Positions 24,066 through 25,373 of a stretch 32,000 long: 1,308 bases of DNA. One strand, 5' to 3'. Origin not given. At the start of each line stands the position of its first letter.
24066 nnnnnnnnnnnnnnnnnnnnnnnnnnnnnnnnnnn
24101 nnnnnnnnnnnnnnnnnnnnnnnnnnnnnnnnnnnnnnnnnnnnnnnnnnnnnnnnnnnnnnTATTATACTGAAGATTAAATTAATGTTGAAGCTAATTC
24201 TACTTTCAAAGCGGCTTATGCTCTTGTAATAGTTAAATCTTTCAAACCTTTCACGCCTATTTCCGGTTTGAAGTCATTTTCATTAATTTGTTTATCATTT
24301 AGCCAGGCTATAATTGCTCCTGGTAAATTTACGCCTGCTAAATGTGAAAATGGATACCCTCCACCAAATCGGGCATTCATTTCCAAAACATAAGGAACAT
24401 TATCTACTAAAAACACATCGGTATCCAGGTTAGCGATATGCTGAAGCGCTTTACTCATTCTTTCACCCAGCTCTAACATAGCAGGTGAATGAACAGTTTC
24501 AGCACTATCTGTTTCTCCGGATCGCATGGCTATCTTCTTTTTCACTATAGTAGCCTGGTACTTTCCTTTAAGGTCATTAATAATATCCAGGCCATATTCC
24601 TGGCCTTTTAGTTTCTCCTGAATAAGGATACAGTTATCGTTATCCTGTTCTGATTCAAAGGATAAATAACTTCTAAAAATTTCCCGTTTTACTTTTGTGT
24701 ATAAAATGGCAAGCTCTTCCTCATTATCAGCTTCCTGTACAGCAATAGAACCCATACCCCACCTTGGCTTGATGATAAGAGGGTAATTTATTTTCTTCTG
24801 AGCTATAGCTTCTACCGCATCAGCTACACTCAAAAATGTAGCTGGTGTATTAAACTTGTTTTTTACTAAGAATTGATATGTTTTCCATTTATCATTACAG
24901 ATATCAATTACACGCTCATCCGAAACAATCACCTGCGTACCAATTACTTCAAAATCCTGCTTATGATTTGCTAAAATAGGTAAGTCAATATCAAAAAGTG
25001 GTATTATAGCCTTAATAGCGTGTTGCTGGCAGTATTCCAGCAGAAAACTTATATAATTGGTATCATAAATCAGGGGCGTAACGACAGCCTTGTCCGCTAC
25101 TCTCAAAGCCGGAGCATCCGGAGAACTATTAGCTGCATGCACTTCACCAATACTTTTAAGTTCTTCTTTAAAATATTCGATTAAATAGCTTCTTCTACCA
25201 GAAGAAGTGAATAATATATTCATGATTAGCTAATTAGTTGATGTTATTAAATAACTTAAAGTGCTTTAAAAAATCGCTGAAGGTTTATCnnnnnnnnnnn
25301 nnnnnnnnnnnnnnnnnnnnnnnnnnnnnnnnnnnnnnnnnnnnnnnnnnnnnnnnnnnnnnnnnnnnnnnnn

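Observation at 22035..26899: Low-GC wecE/wecD/wecF-like module interrupted by an ATP-grasp ligase, placed next to gmd-fcl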

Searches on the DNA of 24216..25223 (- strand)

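Call 37: search_dna_similar(query=window:24216-25223:-, collection=ecoli_genomes, mode=distant, max_evalue=0.001, max_rows=15)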
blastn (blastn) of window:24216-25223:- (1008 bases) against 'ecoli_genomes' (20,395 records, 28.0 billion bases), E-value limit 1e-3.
Records with a match: 4; places in all: 4; records where one place covers at least 80% of the query: 0.
Genomes with a match: 4 of 5426; with a place that covers at least 80% of the query: 0. Places per genome that has any: lowest 1, median 1, highest 1. On chromosomes: 0 places; on plasmids: 4.
Best place of each record, by identity: 60-80% 4.
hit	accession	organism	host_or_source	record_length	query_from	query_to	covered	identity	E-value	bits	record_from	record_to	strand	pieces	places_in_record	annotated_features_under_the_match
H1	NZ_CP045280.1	Escherichia coli strain LAU-OXA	Homo sapiens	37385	1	357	21%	74.6%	2e-10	141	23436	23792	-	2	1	ATP-grasp domain-containing protein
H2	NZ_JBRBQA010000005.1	Escherichia coli strain CH459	Homo sapiens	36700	1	357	21%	74.6%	2e-10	141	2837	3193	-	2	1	ATP-grasp domain-containing protein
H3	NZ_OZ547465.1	Escherichia coli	Homo sapiens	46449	1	357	21%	74.6%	2e-10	141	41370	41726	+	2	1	ATP-grasp domain-containing protein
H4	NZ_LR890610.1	Escherichia coli strain MINF_8D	Homo sapiens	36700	1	357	21%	74.6%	2e-10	141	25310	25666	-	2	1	ATP-grasp domain-containing protein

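Call 38: get_annotated_region(hit=H1, flank=9000)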
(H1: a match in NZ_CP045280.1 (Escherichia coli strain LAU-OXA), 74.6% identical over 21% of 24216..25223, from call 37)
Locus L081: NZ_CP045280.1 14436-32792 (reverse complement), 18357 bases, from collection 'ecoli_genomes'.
description: Escherichia coli strain LAU-OXA plasmid pLAU-OXA3, complete sequence
organism: Escherichia coli strain LAU-OXA (NCBI taxid 562)
replicon: plasmid pLAU-OXA3; assembly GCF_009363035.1
host: Homo sapiens; source: -; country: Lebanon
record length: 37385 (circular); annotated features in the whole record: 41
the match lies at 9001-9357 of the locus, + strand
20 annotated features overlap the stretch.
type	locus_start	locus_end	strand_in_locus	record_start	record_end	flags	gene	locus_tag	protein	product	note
CDS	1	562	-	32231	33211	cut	-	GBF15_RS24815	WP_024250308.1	IS5-like element IS5 family transposase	-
CDS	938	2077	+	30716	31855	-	-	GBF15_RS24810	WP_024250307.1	ISAs1 family transposase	-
CDS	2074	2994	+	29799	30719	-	-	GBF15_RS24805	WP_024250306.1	NAD-dependent epimerase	-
CDS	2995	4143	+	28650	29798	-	-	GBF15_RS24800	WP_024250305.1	dTDP-glucose 4,6-dehydratase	-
CDS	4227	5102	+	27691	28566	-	rfbA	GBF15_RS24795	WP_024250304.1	glucose-1-phosphate thymidylyltransferase RfbA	-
CDS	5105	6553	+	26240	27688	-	-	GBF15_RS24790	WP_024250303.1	lipopolysaccharide biosynthesis protein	-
CDS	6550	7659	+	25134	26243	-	-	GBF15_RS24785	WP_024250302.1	DegT/DnrJ/EryC1/StrS family aminotransferase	-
CDS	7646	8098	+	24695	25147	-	-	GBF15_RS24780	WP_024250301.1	GNAT family N-acetyltransferase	-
CDS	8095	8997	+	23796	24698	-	-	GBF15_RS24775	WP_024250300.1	1-aminocyclopropane-1-carboxylate deaminase/D-cysteine desulfhydrase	-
CDS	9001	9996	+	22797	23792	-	-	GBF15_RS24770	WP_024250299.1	ATP-grasp domain-containing protein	-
CDS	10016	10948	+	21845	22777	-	-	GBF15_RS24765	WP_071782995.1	glycosyltransferase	-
CDS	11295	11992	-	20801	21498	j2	-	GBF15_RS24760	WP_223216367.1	IS1 family transposase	programmed frameshift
CDS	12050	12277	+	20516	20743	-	-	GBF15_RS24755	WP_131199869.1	transposase family protein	-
CDS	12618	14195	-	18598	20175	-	-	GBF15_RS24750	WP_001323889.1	methyl-accepting chemotaxis protein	-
CDS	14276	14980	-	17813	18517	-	-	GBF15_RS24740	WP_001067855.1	IS6-like element IS26 family transposase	-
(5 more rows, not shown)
